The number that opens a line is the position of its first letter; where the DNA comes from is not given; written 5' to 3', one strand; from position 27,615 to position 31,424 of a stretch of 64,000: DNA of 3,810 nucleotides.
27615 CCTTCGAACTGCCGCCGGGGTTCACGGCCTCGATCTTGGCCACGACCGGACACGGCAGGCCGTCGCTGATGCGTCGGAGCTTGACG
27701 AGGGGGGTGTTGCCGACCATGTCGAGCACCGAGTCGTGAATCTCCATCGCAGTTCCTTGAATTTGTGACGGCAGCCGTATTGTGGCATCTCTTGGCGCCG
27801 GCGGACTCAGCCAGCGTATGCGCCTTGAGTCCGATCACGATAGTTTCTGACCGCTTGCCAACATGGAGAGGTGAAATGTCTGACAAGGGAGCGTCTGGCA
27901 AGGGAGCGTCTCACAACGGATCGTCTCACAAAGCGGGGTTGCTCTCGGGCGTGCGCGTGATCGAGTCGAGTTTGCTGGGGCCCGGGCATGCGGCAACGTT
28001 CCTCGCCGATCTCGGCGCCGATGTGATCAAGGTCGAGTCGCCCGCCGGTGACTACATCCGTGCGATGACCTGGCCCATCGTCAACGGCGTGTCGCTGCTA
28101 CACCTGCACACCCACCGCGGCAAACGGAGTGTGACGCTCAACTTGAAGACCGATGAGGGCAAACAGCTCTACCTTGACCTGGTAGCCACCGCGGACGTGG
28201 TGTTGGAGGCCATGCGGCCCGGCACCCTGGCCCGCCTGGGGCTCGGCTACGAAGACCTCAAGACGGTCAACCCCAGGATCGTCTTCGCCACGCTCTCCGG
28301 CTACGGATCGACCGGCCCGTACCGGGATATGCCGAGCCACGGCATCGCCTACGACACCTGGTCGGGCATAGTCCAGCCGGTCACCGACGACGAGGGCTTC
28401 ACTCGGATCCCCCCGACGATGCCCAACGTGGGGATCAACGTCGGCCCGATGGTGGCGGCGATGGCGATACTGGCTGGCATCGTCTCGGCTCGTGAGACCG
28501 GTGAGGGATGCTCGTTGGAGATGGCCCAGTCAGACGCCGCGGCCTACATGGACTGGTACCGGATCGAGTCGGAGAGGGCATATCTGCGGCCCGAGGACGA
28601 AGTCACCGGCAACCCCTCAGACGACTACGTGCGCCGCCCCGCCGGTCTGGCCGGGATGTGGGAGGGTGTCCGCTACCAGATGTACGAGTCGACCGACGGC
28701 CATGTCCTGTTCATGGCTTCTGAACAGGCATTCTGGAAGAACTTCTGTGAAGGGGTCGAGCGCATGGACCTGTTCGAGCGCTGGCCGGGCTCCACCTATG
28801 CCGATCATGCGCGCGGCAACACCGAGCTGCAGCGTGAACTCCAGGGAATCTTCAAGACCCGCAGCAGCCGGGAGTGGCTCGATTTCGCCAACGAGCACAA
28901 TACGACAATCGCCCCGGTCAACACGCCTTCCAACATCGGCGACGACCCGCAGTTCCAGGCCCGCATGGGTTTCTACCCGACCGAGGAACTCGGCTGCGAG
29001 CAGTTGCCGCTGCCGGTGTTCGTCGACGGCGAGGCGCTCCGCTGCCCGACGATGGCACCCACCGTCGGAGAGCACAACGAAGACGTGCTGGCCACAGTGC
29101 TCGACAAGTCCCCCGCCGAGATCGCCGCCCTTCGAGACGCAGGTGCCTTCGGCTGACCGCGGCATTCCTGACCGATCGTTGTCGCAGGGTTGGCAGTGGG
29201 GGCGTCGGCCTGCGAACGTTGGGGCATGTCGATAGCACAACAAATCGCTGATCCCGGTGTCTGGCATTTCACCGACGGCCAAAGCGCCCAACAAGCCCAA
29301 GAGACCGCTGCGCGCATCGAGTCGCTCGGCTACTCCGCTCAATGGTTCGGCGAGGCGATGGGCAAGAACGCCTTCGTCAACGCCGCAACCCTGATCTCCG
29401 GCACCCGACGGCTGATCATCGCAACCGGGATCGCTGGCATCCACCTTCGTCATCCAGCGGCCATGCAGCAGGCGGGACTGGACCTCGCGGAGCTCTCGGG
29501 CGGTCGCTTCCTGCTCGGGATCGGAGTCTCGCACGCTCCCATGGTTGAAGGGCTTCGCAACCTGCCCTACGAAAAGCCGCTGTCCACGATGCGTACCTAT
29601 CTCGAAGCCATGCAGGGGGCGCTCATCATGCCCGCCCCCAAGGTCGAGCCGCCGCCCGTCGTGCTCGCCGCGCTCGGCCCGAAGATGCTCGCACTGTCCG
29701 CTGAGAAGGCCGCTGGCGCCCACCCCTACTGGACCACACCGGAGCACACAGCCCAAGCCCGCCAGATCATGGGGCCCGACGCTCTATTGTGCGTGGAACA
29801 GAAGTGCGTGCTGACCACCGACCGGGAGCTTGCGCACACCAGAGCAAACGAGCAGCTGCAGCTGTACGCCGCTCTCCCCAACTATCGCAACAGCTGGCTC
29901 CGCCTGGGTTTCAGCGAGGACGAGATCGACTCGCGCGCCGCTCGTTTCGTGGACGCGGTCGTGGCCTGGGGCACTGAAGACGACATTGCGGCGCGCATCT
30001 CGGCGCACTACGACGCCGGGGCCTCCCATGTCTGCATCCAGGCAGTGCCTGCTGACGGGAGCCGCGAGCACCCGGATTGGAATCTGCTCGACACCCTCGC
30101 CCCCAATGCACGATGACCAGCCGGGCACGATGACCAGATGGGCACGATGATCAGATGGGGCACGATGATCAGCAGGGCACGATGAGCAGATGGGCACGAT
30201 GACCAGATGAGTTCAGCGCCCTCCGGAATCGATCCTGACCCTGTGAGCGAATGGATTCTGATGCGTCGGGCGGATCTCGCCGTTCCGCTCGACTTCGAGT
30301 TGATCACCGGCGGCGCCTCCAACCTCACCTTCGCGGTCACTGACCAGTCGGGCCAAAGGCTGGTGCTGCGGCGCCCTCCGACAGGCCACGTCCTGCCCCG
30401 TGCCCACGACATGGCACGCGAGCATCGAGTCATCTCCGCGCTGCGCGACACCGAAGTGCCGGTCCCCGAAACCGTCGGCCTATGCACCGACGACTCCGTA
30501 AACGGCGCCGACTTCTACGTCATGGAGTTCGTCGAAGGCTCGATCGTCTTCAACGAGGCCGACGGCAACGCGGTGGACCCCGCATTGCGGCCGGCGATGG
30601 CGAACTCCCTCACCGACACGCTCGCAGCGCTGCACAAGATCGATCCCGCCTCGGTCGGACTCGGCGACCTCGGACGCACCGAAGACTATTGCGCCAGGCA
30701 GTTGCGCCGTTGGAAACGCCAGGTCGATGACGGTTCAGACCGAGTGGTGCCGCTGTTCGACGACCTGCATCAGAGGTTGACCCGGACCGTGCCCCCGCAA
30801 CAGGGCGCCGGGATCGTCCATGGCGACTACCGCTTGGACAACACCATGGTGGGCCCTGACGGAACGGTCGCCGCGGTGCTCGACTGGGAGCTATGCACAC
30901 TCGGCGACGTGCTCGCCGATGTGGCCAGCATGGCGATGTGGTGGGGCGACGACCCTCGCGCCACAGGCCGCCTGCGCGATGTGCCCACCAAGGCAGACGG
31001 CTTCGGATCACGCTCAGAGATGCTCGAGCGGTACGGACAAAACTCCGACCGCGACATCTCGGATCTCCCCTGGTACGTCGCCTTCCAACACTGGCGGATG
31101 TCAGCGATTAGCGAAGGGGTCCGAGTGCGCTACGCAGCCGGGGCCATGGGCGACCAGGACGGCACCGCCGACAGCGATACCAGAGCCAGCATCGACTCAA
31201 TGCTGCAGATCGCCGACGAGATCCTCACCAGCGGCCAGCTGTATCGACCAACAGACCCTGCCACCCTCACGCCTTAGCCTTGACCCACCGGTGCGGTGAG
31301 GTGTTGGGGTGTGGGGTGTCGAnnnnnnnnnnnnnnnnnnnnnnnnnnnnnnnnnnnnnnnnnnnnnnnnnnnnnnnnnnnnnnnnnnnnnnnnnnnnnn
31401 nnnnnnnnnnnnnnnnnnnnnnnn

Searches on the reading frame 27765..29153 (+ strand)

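Call 60: search_protein_families(library=pfam, proteins=[window:27765-29153:+], max_evalue=1)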
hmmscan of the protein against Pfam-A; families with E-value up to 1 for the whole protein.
window:27765-29153:+ (463 aa): 1 family
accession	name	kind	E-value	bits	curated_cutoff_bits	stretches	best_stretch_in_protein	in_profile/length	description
PF02515.22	CoA_transf_3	-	5.1e-80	269.8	23.3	1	60-438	1-366/366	CoA-transferase family III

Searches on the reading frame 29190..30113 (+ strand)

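Call 60: search_protein_families(library=pfam, proteins=[window:29190-30113:+], max_evalue=1)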
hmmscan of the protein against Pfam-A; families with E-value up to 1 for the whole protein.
window:29190-30113:+ (308 aa): 2 families
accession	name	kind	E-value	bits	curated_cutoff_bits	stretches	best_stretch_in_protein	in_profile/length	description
PF00296.26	Bac_luciferase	-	4.5e-32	112.1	27.9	1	28-280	17-314/314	Luciferase-like monooxygenase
PF19551.4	DUF6074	-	0.12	13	27.2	1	227-258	38-69/83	Family of unknown function (DUF6074)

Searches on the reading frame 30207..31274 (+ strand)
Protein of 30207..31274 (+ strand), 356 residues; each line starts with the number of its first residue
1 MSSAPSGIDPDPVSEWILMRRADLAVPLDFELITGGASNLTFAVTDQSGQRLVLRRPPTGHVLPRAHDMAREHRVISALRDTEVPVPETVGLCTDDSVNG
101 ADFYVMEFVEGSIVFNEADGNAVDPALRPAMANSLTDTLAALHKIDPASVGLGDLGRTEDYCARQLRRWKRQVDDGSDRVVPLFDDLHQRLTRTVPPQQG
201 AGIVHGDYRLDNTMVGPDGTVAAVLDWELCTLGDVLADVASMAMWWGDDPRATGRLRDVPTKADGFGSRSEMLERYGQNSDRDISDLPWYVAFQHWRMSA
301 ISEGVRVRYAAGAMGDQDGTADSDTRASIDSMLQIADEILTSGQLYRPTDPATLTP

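Call 60: search_protein_families(library=pfam, proteins=[window:30207-31274:+], max_evalue=1)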
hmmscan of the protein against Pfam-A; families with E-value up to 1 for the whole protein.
window:30207-31274:+ (356 aa): 3 families
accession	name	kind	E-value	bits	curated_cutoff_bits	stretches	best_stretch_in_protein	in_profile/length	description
PF01636.29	APH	-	4.4e-52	177.7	23.2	1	30-253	2-220/239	Phosphotransferase enzyme family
PF02958.26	EcKL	-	0.048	13.4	22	1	163-240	179-258/294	Ecdysteroid kinase-like family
PF06293.20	Kdo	-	0.27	11.1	21.3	1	69-145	58-137/207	Lipopolysaccharide kinase (Kdo/WaaP) family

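Call 61: search_protein_families(library=padloc, proteins=[window:30207-31274:+], max_evalue=0.0001)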
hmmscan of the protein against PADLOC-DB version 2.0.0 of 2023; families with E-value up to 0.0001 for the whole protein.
window:30207-31274:+ (356 aa): 0 families
